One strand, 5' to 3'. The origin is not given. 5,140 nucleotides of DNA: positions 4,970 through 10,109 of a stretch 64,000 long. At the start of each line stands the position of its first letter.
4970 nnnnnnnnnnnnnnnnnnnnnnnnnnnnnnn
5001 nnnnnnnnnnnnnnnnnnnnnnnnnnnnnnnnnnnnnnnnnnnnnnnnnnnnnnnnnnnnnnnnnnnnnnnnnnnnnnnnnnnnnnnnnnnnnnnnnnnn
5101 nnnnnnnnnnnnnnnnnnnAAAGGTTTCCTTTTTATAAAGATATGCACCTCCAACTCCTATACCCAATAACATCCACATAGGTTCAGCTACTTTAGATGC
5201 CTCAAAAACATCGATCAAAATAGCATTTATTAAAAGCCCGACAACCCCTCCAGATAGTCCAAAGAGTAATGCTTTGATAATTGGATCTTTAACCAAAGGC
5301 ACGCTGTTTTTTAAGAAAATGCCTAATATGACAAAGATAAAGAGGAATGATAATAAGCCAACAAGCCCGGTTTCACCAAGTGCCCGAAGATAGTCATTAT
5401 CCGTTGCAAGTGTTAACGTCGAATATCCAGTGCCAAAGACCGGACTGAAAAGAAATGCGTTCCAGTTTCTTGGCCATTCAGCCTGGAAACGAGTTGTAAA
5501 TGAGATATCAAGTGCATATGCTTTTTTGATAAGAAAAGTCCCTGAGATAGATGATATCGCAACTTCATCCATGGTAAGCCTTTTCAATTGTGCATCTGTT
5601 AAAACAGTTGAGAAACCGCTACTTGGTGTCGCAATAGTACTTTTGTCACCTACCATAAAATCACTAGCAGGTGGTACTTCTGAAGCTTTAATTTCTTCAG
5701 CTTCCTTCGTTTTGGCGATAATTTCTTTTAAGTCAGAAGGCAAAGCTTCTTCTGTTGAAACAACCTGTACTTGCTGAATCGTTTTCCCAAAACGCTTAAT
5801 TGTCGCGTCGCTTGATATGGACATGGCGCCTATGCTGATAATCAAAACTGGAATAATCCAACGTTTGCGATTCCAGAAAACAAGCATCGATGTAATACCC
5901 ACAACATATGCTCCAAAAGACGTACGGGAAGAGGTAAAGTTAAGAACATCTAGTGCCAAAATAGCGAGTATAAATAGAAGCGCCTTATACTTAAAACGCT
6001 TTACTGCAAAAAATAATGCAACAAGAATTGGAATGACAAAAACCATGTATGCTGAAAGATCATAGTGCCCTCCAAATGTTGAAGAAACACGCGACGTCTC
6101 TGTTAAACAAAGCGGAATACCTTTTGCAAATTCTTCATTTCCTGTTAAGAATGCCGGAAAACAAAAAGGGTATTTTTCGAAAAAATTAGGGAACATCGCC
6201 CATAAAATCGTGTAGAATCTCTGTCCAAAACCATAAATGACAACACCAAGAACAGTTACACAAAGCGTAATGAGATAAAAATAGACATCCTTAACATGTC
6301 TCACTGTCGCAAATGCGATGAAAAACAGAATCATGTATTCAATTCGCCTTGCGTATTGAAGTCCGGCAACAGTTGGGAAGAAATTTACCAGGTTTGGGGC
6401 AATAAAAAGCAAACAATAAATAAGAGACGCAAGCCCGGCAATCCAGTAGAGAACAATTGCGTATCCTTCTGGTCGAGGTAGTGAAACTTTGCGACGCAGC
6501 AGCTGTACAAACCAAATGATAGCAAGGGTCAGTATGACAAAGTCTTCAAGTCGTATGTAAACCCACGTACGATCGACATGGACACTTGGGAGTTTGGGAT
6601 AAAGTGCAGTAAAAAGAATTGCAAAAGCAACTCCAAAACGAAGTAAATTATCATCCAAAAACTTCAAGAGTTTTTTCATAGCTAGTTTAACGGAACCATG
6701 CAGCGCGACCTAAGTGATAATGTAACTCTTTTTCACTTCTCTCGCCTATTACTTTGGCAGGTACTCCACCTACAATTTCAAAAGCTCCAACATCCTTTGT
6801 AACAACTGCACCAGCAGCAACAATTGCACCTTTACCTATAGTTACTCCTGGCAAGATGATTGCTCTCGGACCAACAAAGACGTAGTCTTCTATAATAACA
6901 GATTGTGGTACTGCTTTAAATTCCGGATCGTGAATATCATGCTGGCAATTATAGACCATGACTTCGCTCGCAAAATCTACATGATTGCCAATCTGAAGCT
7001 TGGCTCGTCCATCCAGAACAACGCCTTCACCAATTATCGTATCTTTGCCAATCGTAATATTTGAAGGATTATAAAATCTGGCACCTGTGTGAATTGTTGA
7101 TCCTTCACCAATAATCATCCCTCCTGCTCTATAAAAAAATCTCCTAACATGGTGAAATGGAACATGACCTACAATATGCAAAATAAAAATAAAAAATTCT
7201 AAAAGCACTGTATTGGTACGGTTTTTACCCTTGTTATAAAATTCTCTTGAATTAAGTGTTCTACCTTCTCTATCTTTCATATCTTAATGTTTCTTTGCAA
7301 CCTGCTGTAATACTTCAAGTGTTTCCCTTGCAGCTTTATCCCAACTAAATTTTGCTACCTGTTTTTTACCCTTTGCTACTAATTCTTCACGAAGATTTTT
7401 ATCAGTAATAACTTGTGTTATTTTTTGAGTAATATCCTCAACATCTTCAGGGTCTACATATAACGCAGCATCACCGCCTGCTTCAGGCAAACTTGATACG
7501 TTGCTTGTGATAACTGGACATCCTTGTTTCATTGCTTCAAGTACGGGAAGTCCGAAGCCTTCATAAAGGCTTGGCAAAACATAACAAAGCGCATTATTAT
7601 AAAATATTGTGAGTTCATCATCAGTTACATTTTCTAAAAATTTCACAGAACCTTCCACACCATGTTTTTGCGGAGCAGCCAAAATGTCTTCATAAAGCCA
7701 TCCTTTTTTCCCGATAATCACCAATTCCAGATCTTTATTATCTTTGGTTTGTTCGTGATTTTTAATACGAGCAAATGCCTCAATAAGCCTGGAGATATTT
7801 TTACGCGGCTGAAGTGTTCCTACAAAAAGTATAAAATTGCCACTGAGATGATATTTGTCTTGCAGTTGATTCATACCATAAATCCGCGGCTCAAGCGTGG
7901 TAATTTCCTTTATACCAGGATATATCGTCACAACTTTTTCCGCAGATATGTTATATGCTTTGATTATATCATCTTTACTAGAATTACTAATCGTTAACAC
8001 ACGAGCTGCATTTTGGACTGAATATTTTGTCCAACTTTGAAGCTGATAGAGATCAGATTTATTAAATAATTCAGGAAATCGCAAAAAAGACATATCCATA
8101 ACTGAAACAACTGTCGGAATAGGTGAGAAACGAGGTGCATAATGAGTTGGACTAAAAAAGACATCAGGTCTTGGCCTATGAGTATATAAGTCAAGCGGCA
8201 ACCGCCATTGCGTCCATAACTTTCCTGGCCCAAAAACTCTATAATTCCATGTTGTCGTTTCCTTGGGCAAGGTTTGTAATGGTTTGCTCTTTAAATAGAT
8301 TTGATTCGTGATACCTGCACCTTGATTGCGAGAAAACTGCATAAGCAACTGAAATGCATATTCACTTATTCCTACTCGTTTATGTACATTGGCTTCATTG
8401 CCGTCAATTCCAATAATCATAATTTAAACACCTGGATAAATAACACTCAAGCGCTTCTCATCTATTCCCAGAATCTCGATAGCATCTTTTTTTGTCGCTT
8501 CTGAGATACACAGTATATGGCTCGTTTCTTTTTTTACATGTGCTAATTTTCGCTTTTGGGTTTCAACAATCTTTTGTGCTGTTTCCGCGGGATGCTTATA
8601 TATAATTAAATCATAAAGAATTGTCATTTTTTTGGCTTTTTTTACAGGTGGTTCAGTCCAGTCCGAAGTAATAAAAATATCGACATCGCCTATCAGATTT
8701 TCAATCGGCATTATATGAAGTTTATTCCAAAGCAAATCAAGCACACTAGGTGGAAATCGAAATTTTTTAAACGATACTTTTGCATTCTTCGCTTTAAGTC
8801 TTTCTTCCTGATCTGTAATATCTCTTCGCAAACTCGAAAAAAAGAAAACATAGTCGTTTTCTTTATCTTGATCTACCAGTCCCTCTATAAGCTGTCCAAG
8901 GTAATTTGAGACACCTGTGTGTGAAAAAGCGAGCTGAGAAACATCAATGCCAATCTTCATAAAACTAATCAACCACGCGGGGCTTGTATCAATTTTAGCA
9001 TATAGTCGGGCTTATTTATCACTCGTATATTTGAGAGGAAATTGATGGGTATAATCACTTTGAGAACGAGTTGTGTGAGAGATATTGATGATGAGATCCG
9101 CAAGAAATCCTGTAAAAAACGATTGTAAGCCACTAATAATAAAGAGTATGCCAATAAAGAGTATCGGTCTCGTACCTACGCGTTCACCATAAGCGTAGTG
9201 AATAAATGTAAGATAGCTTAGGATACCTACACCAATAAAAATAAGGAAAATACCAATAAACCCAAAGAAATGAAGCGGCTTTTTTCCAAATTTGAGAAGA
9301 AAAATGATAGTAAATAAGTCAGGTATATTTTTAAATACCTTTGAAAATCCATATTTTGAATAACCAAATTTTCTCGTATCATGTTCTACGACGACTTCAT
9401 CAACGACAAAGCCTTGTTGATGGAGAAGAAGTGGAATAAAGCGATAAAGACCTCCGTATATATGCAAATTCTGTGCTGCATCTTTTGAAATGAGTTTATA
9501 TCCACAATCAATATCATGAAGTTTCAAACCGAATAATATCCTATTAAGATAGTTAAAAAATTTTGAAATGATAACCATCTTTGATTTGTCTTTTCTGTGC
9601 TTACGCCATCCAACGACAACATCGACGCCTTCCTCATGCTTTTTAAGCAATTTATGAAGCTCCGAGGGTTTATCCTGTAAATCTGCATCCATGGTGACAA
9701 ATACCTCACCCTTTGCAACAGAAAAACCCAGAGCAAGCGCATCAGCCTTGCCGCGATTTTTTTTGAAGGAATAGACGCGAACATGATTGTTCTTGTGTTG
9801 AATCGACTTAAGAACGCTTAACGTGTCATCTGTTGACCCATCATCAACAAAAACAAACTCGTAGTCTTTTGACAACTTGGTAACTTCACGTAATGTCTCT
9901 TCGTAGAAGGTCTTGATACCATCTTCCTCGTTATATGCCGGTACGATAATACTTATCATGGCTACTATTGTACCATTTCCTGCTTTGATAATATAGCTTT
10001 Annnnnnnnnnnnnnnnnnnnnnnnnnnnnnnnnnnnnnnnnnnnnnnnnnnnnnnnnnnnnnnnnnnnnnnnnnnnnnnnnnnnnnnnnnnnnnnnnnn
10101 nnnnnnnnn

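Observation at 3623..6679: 1018-aa fusion of an O-antigen-ligase/Wzy_C-like domain with a second polytopic GT-C-like domain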

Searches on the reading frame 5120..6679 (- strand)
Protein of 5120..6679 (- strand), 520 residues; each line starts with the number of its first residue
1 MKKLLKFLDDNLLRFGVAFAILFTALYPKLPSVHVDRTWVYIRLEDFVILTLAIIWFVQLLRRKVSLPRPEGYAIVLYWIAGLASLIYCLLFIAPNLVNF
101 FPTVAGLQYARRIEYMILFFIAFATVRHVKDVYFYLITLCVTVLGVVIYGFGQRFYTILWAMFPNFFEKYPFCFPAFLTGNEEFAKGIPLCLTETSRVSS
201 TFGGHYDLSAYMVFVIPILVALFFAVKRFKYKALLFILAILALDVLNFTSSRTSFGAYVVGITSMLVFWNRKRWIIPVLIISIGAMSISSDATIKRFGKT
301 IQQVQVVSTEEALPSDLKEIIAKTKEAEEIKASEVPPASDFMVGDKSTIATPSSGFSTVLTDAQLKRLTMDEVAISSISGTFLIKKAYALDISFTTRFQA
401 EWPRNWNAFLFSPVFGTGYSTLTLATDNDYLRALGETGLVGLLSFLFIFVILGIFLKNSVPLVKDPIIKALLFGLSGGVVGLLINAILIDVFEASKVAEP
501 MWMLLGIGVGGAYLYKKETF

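Call 85: search_protein_families(library=pfam, proteins=[window:5120-6679:-], max_evalue=10)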
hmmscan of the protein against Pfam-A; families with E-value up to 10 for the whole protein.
window:5120-6679:- (520 aa): 2 families
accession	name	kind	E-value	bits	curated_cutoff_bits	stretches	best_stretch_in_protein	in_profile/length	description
PF04932.20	Wzy_C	-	8.9e-09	35.7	31.7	1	238-446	2-149/149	O-Antigen ligase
PF04418.17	DUF543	-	0.99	9.8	24.1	1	486-514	49-68/75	Domain of unknown function (DUF543)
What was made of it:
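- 5495..5788 (-): Variable, low-confidence extracytoplasmic insert, aa 298-395, within the large outside loop. Removing its core (aa 301-380) raises the Wzy_C score (call 85).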

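Call 92: search_protein_families(library=ncbifam, proteins=[window:5120-6679:-], max_evalue=0.1)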
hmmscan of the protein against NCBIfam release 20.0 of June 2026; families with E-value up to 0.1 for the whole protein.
window:5120-6679:- (520 aa): 1 family
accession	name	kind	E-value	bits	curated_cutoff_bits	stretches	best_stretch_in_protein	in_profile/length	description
TIGR00947.1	2A73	equivalog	0.0015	17.6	366.4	1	192-272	158-241/425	IctB family putative bicarbonate transporter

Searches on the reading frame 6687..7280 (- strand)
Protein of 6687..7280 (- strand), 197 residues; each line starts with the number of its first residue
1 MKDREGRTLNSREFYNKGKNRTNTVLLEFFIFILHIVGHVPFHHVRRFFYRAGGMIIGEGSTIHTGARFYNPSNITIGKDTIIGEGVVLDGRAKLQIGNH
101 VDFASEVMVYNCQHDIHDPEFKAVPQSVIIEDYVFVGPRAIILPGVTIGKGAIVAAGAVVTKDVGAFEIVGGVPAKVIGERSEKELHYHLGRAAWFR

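Call 5: search_protein_families(library=pfam, proteins=[window:6687-7280:-], max_evalue=0.01)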
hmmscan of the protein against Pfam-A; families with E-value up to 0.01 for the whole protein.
window:6687-7280:- (197 aa): 3 families
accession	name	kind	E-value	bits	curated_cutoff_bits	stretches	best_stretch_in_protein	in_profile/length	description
PF00132.30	Hexapep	-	2e-15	56.1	27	2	128-162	2-36/36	Bacterial transferase hexapeptide (six repeats)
PF14602.12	Hexapep_2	-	1.2e-08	35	27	1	128-162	2-34/34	Hexapeptide repeat of succinyl-transferase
PF25084.1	LbH_EIF2B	-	0.00034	21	54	0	71-164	6-97/105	EIF2B subunit epsilon LbH domain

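Call 6: search_protein_families(library=ncbifam, proteins=[window:6687-7280:-], max_evalue=0.01)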
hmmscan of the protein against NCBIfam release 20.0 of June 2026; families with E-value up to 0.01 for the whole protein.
window:6687-7280:- (197 aa): 43 families (the best 25 are shown)
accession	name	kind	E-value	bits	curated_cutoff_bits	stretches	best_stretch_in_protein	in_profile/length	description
NF007797.0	PRK10502.1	subfamily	5.3e-30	104.4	192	1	15-184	13-182/183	WcaF family extracellular polysaccharide biosynthesis acetyltransferase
NF038307.1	EPS_acetyl_HpsU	equivalog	1.1e-22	80.5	305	1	13-177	10-174/178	hormogonium polysaccharide biosynthesis acetyltransferase HpsU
TIGR03308.1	phn_thr-fam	hypoth_equivalog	1.4e-19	70.7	201.65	1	125-196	106-177/204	phosphonate metabolim protein, transferase hexapeptide repeat family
TIGR03532.1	DapD_Ac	equivalog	2.8e-19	69.7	231.75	1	56-185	100-218/231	2,3,4,5-tetrahydropyridine-2,6-dicarboxylate N-acetyltransferase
NF000311.1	Vat_ABCDEFH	equivalog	6.1e-18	65.1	300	1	75-196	58-179/201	Vat family streptogramin A O-acetyltransferase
NF000490.1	chloram_CatB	equivalog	1.9e-16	60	350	1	127-190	110-174/210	type B chloramphenicol O-acetyltransferase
NF007499.0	PRK10092.1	equivalog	3e-16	59.7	314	1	72-178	71-180/183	maltose O-acetyltransferase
NF058585.1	HptprglPActTf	PfamEq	4.1e-16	59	300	1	127-185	106-164/172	heptaprenylglyceryl phosphate O-acetyltransferase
NF033468.1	stregram_VatI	exception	4.7e-16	59.2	415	1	95-191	76-176/208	streptogramin A O-acetyltransferase Vat(I)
TIGR03570.1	NeuD_NnaD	subfamily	1.7e-15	57.2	160.8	2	127-176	153-202/202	NeuD/PglB/VioB family sugar acetyltransferase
TIGR04008.1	WcaF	equivalog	3.9e-15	56.2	326.3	1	43-182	40-179/180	colanic acid biosynthesis acetyltransferase WcaF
NF007076.0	PRK09527.1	equivalog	1.7e-14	53.7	347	1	58-189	71-193/203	galactoside O-acetyltransferase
NF000504.1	stregram_VatH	exception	5.4e-14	52.6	475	1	75-185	65-175/216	streptogramin A O-acetyltransferase Vat(H)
NF000020.1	stregram_VatE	exception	1.5e-13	50.8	450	1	116-196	102-184/214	streptogramin A O-acetyltransferase Vat(E)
NF007240.0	PRK09677.1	equivalog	2.5e-13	49.9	243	1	74-181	65-184/192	putative lipopolysaccharide biosynthesis O-acetyl transferase WbbJ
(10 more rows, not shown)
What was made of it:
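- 6687..7280 (-): Upstream hexapeptide (WcaF-like) acetyltransferase, part of the conserved module. calls 5, 6.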

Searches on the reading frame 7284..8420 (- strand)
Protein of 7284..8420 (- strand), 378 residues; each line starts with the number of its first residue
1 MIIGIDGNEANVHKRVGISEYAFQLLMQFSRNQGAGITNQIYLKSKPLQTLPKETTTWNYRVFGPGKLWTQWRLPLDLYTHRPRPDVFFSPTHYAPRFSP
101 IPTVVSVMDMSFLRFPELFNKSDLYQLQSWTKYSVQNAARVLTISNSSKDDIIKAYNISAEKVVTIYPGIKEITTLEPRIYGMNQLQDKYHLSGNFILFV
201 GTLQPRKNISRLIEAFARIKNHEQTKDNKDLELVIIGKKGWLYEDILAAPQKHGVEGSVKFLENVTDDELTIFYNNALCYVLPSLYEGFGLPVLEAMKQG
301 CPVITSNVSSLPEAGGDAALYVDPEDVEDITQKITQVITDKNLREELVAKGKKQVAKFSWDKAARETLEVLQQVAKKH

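Call 5: search_protein_families(library=pfam, proteins=[window:7284-8420:-], max_evalue=0.01)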
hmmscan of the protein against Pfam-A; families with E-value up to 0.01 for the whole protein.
window:7284-8420:- (378 aa): 6 families
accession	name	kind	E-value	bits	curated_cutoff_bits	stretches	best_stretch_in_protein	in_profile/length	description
PF00534.26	Glycos_transf_1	-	3.2e-38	131.4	26.4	1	194-354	15-172/172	Glycosyl transferases group 1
PF13692.12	Glyco_trans_1_4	-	5e-30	105.1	27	1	196-340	3-142/142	Glycosyl transferases group 1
PF20706.3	GT4-conflict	-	1.3e-10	41.3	26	1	159-366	170-384/385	Family 4 Glycosyltransferase in conflict systems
PF13439.12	Glyco_transf_4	-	1e-08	35.8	28.5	1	67-170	57-166/170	Glycosyltransferase Family 4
PF13524.12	Glyco_trans_1_2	-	2.2e-07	31.4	25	1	223-368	7-143/144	Glycosyl transferase-like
PF13579.12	Glyco_trans_4_4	-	0.0055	17.5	29.7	0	81-169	68-158/158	Glycosyl transferase 4-like domain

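Call 6: search_protein_families(library=ncbifam, proteins=[window:7284-8420:-], max_evalue=0.01)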
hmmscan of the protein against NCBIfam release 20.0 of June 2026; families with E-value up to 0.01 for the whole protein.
window:7284-8420:- (378 aa): 34 families (the best 25 are shown)
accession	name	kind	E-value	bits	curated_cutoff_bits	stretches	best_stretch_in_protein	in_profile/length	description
TIGR02149.1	glgA_Coryne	subfamily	5.8e-29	101.4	302.4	1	98-374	104-390/391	glycogen synthase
TIGR04047.1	MSMEG_0565_glyc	hypoth_equivalog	2.3e-28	99.4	259.85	1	125-371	126-371/373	MSMEG_0565 family glycosyltransferase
TIGR03449.1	mycothiol_MshA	equivalog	5.7e-27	94.6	462.5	1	135-374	162-403/406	D-inositol-3-phosphate glycosyltransferase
TIGR03088.1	stp2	hypoth_equivalog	6.2e-23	81.4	409.05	1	142-373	141-372/374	TIGR03088 family PEP-CTERM/XrtA system glycosyltransferase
TIGR03999.1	thiol_BshA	equivalog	3.1e-21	75.7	273.7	1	126-373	133-372/375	N-acetyl-alpha-D-glucosaminyl L-malate synthase BshA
TIGR04157.1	glyco_rSAM_CFB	subfamily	5.6e-20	71.7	400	1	132-314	164-338/406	TIGR04157 family glycosyltransferase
NF050063.1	ProtGlycPglJ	equivalog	4.9e-18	65.5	500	1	135-370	142-362/363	N-acetylgalactosamine-N,N'-diacetylbacillosaminyl-diphospho-undecaprenol 4-alpha-N-acetylgalactosaminyltransferase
NF038295.1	EPS_HpsP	equivalog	7e-18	64.8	550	1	130-374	147-387/388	hormogonium polysaccharide biosynthesis glycosyltransferase HpsP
NF041876.1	EPS_EpsE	equivalog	8e-17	61.6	400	1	197-364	217-386/389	exopolysaccharide biosynthesis GT4 family glycosyltransferase EpsE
NF038298.1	EPS_HpsO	equivalog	1.5e-14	53.6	575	1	131-374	140-387/388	hormogonium polysaccharide biosynthesis glycosyltransferase HpsO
NF047684.1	TeichurnBiosyTuaC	equivalog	4.9e-14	52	550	1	132-374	159-389/391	teichuronic acid biosynthesis protein TuaC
NF050056.1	ProtGlycPglH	equivalog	7.8e-14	51.5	600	1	186-374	171-353/354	GalNAc-alpha-(1->4)-GalNAc-alpha-(1->3)-diNAcBac-PP-undecaprenol alpha-1,4-N-acetyl-D-galactosaminyltransferase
NF041010.1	glycosy_Agl16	equivalog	1.2e-13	50.7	575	1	129-372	125-349/352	glycosylation protein Agl16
TIGR04063.1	stp3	hypoth_equivalog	6.8e-13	48.3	442.05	1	131-374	151-395/397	TIGR04063 family PEP-CTERM/XrtA system glycosyltransferase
NF038229.1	Glyco4_Geo_Pelo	equivalog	1.4e-12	47.3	400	1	130-375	102-337/338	GPMC system family 4 glycosyltransferase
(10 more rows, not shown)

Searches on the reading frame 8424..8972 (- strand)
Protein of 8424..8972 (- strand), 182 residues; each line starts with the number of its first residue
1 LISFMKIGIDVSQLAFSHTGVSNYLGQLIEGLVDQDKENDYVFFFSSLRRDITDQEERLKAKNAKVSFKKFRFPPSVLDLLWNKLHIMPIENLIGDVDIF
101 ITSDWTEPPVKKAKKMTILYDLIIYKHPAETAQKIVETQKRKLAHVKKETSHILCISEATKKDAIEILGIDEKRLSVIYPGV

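Call 5: search_protein_families(library=pfam, proteins=[window:8424-8972:-], max_evalue=0.01)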
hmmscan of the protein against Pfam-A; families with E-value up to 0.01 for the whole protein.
window:8424-8972:- (182 aa): 1 family
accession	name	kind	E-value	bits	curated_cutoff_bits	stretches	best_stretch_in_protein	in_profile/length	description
PF13439.12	Glyco_transf_4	-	2.2e-08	34.7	28.5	1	20-182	3-166/170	Glycosyltransferase Family 4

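Call 6: search_protein_families(library=ncbifam, proteins=[window:8424-8972:-], max_evalue=0.01)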
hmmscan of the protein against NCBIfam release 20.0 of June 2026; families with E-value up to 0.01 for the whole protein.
window:8424-8972:- (182 aa): 1 family
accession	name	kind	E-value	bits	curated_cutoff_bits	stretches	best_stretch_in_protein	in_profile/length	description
TIGR04157.1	glyco_rSAM_CFB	subfamily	0.0044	16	400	1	98-181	117-201/406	TIGR04157 family glycosyltransferase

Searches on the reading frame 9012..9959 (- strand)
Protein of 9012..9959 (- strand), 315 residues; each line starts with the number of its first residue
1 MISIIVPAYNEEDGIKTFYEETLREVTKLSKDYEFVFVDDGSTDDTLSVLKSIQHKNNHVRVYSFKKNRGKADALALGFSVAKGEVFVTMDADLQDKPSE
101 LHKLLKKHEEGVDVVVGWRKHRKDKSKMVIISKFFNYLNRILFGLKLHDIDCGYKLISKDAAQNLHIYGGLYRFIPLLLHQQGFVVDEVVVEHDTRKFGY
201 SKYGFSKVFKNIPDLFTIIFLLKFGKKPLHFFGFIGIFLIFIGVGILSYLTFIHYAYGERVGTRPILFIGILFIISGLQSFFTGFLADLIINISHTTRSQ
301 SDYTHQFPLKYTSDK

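Call 5: search_protein_families(library=pfam, proteins=[window:9012-9959:-], max_evalue=0.01)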
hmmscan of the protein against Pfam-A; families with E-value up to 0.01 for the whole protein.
window:9012-9959:- (315 aa): 3 families
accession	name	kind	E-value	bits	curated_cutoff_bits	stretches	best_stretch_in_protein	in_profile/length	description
PF00535.33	Glycos_transf_2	-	1.7e-35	122.8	23.3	1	3-163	1-165/168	Glycosyl transferase family 2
PF10111.15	Glyco_tranf_2_2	-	4.3e-13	49.8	27.3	1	3-106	1-104/276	Glycosyltransferase like family 2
PF13641.12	Glyco_tranf_2_3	-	3.8e-09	37.3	27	1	2-116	3-120/230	Glycosyltransferase like family 2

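Call 6: search_protein_families(library=ncbifam, proteins=[window:9012-9959:-], max_evalue=0.01)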
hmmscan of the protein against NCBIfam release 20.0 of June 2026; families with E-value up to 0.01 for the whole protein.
window:9012-9959:- (315 aa): 24 families
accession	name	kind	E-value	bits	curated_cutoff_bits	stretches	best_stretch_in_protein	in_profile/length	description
NF047588.1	GlcsyltransPgfSStrep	equivalog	6.8e-42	143.7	500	1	2-303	3-300/308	glycosyltransferase PgfS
NF007986.1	PRK10714.1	equivalog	3.5e-40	138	529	1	2-306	8-309/316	undecaprenyl-phosphate 4-deoxy-4-formamido-L-arabinose transferase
TIGR04182.1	glyco_TIGR04182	equivalog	7.1e-22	78.1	325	1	2-297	2-289/293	S-layer glycoprotein N-glycosyltransferase AglJ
TIGR03937.1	PgaC_IcaA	equivalog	1.7e-18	66.8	422.3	1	1-97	46-139/407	poly-beta-1,6-N-acetyl-D-glucosamine synthase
NF041875.1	EPS_EpsD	equivalog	4.4e-15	55.9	370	1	2-116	1-112/325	exopolysaccharide biosynthesis glycosyltransferase EpsD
NF047683.1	TeichurnBiosyTuaG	equivalog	6.2e-14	52.3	400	1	2-106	8-109/252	teichuronic acid biosynthesis protein TuaG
NF007482.0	PRK10073.1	equivalog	6.2e-13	48.4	423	1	2-114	8-117/334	glycosyltransferase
TIGR04283.1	glyco_like_mftF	equivalog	1.1e-12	48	182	1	2-119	1-108/221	TIGR04283 family arsenosugar biosynthesis glycosyltransferase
NF058614.1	PPMAGASynPpgS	equivalog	3.1e-11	43.1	370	1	4-167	4-167/226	polyprenyl-phospho-N-acetylgalactosaminyl synthase PpgS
NF010496.0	PRK13915.1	equivalog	8.7e-11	41.4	262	1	2-101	33-134/307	glucosyl-3-phosphoglycerate synthase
TIGR03111.1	glyc2_xrt_Gpos1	hypoth_equivalog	1.2e-09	37.6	363.95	1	2-114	51-162/439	TIGR03111 family XrtG-associated glycosyltransferase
TIGR03965.1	mycofact_glyco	equivalog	7.8e-09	34.9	280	1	2-110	76-181/467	mycofactocin biosynthesis glycosyltransferase MftF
NF050050.1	ProtGlycPglI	equivalog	1.4e-07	31.2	500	1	2-117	4-117/306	GalNAc(5)-diNAcBac-PP-undecaprenol beta-1,3-glucosyltransferase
NF041391.1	DPhHxTase_Halo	equivalog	2e-07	30.2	375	1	8-196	3-186/213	dolichyl-phosphate hexose transferase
NF053739.1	GlytfEpsEBac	equivalog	7e-07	28.5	450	1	2-102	3-101/265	glycosyltransferase EpsE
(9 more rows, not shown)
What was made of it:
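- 9012..9959 (-): GT2 resembling polyprenyl-phosphate sugar synthases (PgfS/ArnC-like, two C-terminal TM helices): a candidate supplier of lipid-P-sugar donor. NCBIfam PgfS 143.7 bits and ArnC 138 bits, both below their equivalog cutoffs (call 6).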
